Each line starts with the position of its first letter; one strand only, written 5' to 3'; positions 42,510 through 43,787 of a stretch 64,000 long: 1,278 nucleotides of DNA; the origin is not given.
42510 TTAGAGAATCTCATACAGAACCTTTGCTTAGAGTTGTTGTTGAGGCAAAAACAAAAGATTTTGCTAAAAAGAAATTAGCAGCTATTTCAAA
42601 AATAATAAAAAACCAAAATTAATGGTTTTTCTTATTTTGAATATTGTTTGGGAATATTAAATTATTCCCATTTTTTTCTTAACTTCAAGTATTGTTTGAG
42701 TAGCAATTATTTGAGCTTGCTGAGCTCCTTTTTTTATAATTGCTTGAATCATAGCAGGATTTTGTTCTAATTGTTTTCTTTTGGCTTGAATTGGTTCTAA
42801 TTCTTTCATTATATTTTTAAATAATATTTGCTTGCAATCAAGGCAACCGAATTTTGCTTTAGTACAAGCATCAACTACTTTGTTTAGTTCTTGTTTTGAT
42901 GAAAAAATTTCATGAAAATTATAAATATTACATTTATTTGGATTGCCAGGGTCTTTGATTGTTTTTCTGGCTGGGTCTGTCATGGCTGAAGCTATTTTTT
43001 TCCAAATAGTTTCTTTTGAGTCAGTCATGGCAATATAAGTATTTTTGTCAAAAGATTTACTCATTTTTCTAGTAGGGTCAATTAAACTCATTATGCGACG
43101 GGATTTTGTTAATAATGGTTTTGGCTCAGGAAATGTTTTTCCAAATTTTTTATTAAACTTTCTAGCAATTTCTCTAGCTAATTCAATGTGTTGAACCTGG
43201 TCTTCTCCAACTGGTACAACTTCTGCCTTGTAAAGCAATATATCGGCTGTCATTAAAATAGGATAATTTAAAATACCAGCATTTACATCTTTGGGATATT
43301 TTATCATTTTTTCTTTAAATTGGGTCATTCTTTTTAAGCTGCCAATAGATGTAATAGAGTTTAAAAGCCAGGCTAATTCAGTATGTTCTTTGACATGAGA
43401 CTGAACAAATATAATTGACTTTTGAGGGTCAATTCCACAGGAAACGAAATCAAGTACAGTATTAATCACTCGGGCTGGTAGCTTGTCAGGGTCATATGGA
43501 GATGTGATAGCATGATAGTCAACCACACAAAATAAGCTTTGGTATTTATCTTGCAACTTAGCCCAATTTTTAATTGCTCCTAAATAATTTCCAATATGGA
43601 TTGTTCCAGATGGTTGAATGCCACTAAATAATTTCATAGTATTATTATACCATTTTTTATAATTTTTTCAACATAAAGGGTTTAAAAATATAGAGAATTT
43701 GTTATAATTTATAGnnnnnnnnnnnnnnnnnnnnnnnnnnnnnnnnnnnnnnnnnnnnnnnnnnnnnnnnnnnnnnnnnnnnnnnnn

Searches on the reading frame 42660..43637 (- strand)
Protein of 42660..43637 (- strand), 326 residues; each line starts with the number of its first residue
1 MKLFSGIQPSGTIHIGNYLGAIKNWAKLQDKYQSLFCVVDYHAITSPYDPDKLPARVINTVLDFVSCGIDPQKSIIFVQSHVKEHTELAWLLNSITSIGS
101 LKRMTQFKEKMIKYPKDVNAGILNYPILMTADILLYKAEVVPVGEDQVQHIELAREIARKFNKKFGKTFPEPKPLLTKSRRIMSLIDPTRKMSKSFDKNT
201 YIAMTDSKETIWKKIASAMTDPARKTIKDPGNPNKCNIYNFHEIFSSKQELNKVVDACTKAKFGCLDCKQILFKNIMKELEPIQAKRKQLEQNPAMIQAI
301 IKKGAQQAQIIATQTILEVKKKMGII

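Call 56: search_protein_families(library=pfam, proteins=[window:42660-43637:-], max_evalue=0.0001)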
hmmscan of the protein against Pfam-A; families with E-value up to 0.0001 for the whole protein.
window:42660-43637:- (326 aa): 1 family
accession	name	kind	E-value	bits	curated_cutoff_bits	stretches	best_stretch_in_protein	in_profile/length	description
PF00579.31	tRNA-synt_1b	-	6.3e-75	252.6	21.1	1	2-278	7-289/292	tRNA synthetases class I (W and Y)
